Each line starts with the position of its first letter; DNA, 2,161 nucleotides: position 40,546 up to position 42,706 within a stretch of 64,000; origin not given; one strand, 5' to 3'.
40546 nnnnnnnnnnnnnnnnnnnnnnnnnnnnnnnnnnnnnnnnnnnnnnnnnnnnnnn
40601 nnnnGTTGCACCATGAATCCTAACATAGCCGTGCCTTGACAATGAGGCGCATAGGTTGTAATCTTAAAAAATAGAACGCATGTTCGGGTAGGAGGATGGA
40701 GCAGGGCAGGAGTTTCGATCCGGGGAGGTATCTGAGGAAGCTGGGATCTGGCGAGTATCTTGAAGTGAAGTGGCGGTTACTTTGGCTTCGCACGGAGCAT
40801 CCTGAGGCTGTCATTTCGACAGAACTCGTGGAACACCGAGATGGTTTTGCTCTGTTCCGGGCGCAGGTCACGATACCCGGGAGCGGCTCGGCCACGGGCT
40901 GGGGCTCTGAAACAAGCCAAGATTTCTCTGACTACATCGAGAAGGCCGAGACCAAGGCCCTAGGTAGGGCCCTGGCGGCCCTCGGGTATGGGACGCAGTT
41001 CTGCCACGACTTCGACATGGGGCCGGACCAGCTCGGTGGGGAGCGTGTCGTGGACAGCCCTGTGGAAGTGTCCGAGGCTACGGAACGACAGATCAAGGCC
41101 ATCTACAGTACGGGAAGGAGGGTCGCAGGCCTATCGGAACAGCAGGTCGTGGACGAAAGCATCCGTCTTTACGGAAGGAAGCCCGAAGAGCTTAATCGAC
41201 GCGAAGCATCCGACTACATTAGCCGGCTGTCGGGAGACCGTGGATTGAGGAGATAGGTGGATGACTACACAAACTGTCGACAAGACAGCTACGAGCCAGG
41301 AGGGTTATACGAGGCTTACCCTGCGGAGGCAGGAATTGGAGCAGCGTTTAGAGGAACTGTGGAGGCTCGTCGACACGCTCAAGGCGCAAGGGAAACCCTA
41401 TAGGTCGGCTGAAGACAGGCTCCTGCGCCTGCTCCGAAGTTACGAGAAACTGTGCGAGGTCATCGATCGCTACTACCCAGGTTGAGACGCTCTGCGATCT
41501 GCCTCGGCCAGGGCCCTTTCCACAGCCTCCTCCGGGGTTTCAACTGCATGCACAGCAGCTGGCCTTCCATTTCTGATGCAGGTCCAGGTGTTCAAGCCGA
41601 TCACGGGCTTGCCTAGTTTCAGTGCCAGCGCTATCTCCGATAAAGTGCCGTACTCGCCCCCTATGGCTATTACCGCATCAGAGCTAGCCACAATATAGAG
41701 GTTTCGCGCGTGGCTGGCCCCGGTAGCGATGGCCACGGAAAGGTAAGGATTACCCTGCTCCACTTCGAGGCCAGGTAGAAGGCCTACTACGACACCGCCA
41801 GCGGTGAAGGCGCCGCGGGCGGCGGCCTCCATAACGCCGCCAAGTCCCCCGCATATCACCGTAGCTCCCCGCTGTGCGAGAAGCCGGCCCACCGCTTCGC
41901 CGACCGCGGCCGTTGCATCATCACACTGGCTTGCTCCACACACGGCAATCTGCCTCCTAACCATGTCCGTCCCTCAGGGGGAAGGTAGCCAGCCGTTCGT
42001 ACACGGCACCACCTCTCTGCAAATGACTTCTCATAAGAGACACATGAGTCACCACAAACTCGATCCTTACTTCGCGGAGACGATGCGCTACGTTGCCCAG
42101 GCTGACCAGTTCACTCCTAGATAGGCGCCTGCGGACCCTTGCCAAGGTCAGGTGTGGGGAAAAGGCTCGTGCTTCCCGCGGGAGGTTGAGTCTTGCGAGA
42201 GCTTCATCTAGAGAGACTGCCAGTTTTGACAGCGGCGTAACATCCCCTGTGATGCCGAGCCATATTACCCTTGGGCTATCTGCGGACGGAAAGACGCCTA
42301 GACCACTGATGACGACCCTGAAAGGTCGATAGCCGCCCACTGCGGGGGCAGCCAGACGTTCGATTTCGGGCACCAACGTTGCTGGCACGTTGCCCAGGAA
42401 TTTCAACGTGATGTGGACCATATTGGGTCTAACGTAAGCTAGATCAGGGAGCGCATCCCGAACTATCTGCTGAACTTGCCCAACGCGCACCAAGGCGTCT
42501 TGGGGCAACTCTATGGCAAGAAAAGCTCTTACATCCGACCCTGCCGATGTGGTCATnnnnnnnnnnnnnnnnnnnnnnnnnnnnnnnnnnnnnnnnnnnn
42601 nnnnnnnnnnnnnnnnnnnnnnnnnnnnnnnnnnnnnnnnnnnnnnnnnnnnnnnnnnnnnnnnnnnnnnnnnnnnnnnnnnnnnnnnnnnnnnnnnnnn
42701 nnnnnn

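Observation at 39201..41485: SOS-box-linked Rad52/DdrA-like annealing protein divergent from a DUF815 AAA ATPase: candidate damage-inducible repair module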

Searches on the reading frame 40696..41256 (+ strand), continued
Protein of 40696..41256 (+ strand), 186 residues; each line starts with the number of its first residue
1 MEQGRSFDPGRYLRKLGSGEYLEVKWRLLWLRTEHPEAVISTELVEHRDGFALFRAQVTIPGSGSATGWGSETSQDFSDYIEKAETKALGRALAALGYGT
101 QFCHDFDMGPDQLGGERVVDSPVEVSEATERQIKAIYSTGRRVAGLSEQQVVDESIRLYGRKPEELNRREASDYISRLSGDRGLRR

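Call 58: search_protein_representatives(alignment_id=A1)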
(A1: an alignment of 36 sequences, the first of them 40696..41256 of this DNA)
Query: 36 sequences, 219 profile positions. Proteins with E-value up to 0.001 (for the whole library): 6450; up to 1e-10: 3219; up to 1e-30: 877. The best 150 are listed.
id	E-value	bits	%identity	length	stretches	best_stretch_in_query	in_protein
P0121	7.9e-91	320.0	-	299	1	9-217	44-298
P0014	5.4e-90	317.3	-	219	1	7-216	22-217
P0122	2.8e-87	308.4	-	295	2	11-216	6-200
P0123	1.7e-83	296.0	-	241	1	15-215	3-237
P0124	2.0e-83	295.8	-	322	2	14-215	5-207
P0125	2.8e-82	292.0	-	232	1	16-215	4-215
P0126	3.1e-81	288.6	-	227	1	12-218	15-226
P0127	1.5e-80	286.3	-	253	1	10-215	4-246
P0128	2.2e-80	285.9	-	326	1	9-215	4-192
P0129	2.6e-77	275.8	-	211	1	9-218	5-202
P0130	5.6e-76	271.4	-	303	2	15-217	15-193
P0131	1.4e-74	266.9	-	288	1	10-217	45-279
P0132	4.6e-74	265.2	-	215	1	15-216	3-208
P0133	3.4e-73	262.3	-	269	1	13-217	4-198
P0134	3.9e-73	262.1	-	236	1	12-215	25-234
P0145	1.6e-68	247.1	-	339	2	15-215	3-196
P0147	2.2e-67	243.3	-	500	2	16-218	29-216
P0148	2.3e-67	243.3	-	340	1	15-217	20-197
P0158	1.4e-64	234.2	-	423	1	12-218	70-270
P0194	2.8e-59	216.9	-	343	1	13-217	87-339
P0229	5.6e-56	206.0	-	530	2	88-217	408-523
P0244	3.6e-55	203.4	-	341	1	16-216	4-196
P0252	1.6e-54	201.3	-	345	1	17-217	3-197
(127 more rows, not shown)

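Call 72: search_protein_families(library=padloc, proteins=[window:40696-41256:+], max_evalue=0.01)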
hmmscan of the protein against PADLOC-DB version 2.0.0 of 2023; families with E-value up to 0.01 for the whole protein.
window:40696-41256:+ (186 aa): 0 families

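Call 77: search_protein_families(library=pfam, proteins=[P0147, P0229, P0158, P0252, P0244, P0194, P0148, P0145, P0128, P0124], max_evalue=0.001)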
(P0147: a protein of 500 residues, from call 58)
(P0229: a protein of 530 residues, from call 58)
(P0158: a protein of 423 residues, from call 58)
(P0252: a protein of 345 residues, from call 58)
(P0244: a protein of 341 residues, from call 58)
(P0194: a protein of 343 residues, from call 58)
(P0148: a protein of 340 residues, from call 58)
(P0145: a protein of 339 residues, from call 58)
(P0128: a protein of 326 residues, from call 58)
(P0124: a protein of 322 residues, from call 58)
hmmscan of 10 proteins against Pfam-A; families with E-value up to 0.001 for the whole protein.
P0147 (500 aa): 0 families

P0229 (530 aa): 0 families

P0158 (423 aa): 0 families

P0252 (345 aa): 0 families

P0244 (341 aa): 0 families

P0194 (343 aa): 0 families

P0148 (340 aa): 0 families

P0145 (339 aa): 1 family
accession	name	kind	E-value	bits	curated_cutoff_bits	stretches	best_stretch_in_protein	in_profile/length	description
PF11272.13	DUF3072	-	3.3e-06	27.3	27.5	0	142-194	12-50/56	Protein of unknown function (DUF3072)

P0128 (326 aa): 0 families

P0124 (322 aa): 1 family
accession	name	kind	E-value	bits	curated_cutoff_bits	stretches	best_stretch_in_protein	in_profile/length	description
PF11272.13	DUF3072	-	8.3e-05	22.8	27.5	0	301-319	35-53/56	Protein of unknown function (DUF3072)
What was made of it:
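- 41077..41235 (+): C-terminal three-helix domain (residues 128-180), a possible partner-binding module. Two homologues give sub-threshold DUF3072 hits (call 77).
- Tried and rejected: Only two sub-threshold DUF3072 hits appeared in the C-terminal region (call 77).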

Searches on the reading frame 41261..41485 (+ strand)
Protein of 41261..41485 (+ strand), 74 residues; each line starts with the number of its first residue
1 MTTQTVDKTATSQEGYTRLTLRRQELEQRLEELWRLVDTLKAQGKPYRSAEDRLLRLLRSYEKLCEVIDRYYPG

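Call 3: search_protein_families(library=pfam, proteins=[window:41261-41485:+], max_evalue=1)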
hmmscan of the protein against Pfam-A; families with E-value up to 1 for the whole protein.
window:41261-41485:+ (74 aa): 2 families
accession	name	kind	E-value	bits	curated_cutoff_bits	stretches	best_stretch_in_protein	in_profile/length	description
PF11932.13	DUF3450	-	0.0093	15.7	32.6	1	3-59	26-82/241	Protein of unknown function (DUF3450)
PF13874.11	Nup54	-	0.011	16.2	30.5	1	10-63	68-121/140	Nucleoporin complex subunit 54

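Call 4: search_protein_families(library=phrogs, proteins=[window:41261-41485:+], max_evalue=1)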
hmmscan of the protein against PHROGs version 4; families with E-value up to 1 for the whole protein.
window:41261-41485:+ (74 aa): 3 families
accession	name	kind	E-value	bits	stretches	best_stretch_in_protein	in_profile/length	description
phrog_38241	-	unknown function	0.0014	19.2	1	26-44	3-21/51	-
phrog_3550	-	unknown function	0.11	13.9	1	18-64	6-51/79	-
phrog_550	-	transcription regulation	0.6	11.3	0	25-46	27-46/53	CIII anti-termination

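Call 5: search_protein_families(library=ncbifam, proteins=[window:41261-41485:+], max_evalue=1)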
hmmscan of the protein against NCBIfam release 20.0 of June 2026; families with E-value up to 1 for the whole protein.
window:41261-41485:+ (74 aa): 0 families

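Call 67: find_homologous_proteins(query=window:41261-41485:+, max_evalue=0.001)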
Query window:41261-41485:+ (74 aa): 1 proteins with E <= 0.001 among 1 candidates.
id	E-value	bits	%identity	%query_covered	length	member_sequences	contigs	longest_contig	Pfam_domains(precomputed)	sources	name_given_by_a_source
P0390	2.1e-40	153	100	100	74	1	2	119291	-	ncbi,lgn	-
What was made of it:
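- Tried and rejected: The 74-aa protein: the word-indexed homologue search returned only itself (call 67).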

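Call 72: search_protein_families(library=padloc, proteins=[window:41261-41485:+], max_evalue=0.01)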
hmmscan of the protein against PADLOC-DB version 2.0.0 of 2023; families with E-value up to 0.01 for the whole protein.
window:41261-41485:+ (74 aa): 0 families

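Call 74: predict_structure(protein=window:41261-41485:+)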
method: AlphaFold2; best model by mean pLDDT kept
length: 74 residues; sequences in the alignment: 1
mean_pLDDT: 87.0   pTM: 0.66
mean pLDDT of the five models: 87.0, 86.7, 85.8, 83.3, 81.5
residues with pLDDT >= 90: 50; 70-90: 9; 50-70: 14; < 50: 1
segments of 3 or more residues with pLDDT < 50: none
pLDDT, mean of each block of 10 residues (from residue 1): 52 81 96 98 97 97 92 74
secondary structure, 60 per line:
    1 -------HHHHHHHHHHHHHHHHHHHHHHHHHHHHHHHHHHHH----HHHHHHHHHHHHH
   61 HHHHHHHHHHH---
elements in order: H8-43 H48-71
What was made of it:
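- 41261..41485 (+): 74-aa helical-hairpin protein, probably co-transcribed (4-nt gap). The single-sequence model has pLDDT 87 with two long antiparallel helices (call 74).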

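Call 76: fold_search(model_id=the predicted structure, library=pdb)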
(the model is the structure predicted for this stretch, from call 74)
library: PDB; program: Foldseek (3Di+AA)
matches with E <= 10: 196; with E <= 0.001: 0
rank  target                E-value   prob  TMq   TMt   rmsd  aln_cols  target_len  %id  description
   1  6x94                  3.7e-01  1.00  0.81  0.15   1.2        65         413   15  An orthogonal seryl-tRNA synthetase/tRNA pair for noncanonical amino acid mutagenesis in Escherichia coli (released 2020-11-04)
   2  9qmp                  5.2e-01  0.99  0.84  0.16   1.2        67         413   16  E.coli seryl-tRNA synthetase (released 2025-05-14)
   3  6b87_B                5.9e-01  0.99  0.79  0.62   1.0        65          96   20  Crystal structure of transmembrane protein TMHC2_E (released 2018-03-14)
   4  6b87_A                6.7e-01  0.99  0.78  0.58   1.1        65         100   20  Crystal structure of transmembrane protein TMHC2_E (released 2018-03-14)
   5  8cwy_B                7.6e-01  0.98  0.78  0.78   1.1        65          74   22  Accurate computational design of genetically encoded 3D protein crystals (released 2023-11-01)
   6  6r1m_A                8.7e-01  0.99  0.85  0.15   1.2        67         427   16  Crystal structure of E. coli seryl-tRNA synthetase complexed to seryl sulfamoyl adenosine (released 2020-01-22)
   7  6r1o                  9.3e-01  0.98  0.85  0.16   1.6        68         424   16  Crystal structure of E. coli seryl-tRNA synthetase complexed to a seryl sulfamoyl adenosine derivative (released 2020-01-22)
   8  6r1m_B                9.9e-01  0.98  0.85  0.15   1.2        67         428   16  Crystal structure of E. coli seryl-tRNA synthetase complexed to seryl sulfamoyl adenosine (released 2020-01-22)
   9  5j0k_B                1.1e+00  0.97  0.79  0.80   1.0        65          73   23  De novo design of protein homo-oligomers with modular hydrogen bond network-mediated specificity (released 2016-05-25)
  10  5j0k_A                1.1e+00  0.97  0.79  0.79   1.0        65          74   23  De novo design of protein homo-oligomers with modular hydrogen bond network-mediated specificity (released 2016-05-25)
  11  2y44                  1.2e+00  0.95  0.77  0.32   1.2        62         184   14  Crystal structure of GARP from Trypanosoma congolense (released 2011-03-30)
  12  9l5s_V                1.3e+00  0.23  0.32  0.30   5.9        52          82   23  Cryo-EM structure of the thermophile spliceosome (state B*Q1) (released 2025-03-12)
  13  6zff_B                1.4e+00  0.38  0.47  0.29   5.9        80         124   19  Pyrococcus furiosus Rad50 coiled coils in rod configuration (released 2020-07-08)
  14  8cws_B                1.6e+00  0.92  0.62  0.81   0.9        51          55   25  Accurate computational design of genetically encoded 3D protein crystals (released 2023-11-01)
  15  3auy_A                1.6e+00  0.82  0.70  0.16   3.7        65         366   23  Crystal structure of Rad50 bound to ADP (released 2011-05-25)
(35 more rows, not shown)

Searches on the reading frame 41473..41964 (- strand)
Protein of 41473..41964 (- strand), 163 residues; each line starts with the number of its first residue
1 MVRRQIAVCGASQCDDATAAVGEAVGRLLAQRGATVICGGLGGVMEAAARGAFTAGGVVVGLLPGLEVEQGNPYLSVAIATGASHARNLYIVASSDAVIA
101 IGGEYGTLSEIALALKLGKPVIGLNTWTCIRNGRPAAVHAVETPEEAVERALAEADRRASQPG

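Call 3: search_protein_families(library=pfam, proteins=[window:41473-41964:-], max_evalue=1)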
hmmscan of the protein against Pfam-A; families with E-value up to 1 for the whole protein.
window:41473-41964:- (163 aa): 7 families
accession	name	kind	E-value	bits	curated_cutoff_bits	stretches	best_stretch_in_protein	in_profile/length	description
PF18306.6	LDcluster4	-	1.8e-41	141.7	26.3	1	4-147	2-150/151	SLOG cluster4 family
PF03641.19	Lysine_decarbox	-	2.8e-08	34.4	27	1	45-116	1-74/131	Possible lysine decarboxylase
PF02481.21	DNA_processg_A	-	1.7e-05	24.6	29.6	1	4-64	45-105/212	DNA recombination-mediator protein A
PF18859.6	acVLRF1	-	0.071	13.8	27.1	0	12-46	53-87/130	Actinobacteria/chloroflexi VLRF1 release factor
PF18178.6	Cap17-like_N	-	0.15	11.8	26.6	1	79-126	119-168/232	ATP nucleosidase Cap17-like, N-terminal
PF24878.1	YkcB_C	-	0.18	12.2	27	1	77-107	14-44/85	Putative mannosyltransferase YkcB-like, C-terminal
PF05014.21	Nuc_deoxyrib_tr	-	0.2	12.2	28.8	1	84-126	52-98/117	Nucleoside 2-deoxyribosyltransferase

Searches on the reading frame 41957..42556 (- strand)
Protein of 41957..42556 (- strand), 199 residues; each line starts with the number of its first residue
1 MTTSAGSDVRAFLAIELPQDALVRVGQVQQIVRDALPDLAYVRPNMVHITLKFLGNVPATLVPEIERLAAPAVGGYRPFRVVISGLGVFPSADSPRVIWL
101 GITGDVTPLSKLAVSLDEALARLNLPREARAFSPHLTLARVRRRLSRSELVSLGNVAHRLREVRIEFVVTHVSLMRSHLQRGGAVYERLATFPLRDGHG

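Call 3: search_protein_families(library=pfam, proteins=[window:41957-42556:-], max_evalue=1)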
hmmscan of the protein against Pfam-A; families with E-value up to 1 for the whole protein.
window:41957-42556:- (199 aa): 3 families
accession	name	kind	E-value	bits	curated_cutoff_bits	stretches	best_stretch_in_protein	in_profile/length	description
PF02834.22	LigT_PEase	-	5.9e-25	87.7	23.3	2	16-99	2-87/87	LigT like Phosphoesterase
PF13563.12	2_5_RNA_ligase2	-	1.3e-17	64.6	27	1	28-178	9-149/152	2'-5' RNA ligase superfamily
PF09749.15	HVSL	-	0.2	11.5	26.8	1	76-142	120-192/242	Uncharacterised conserved protein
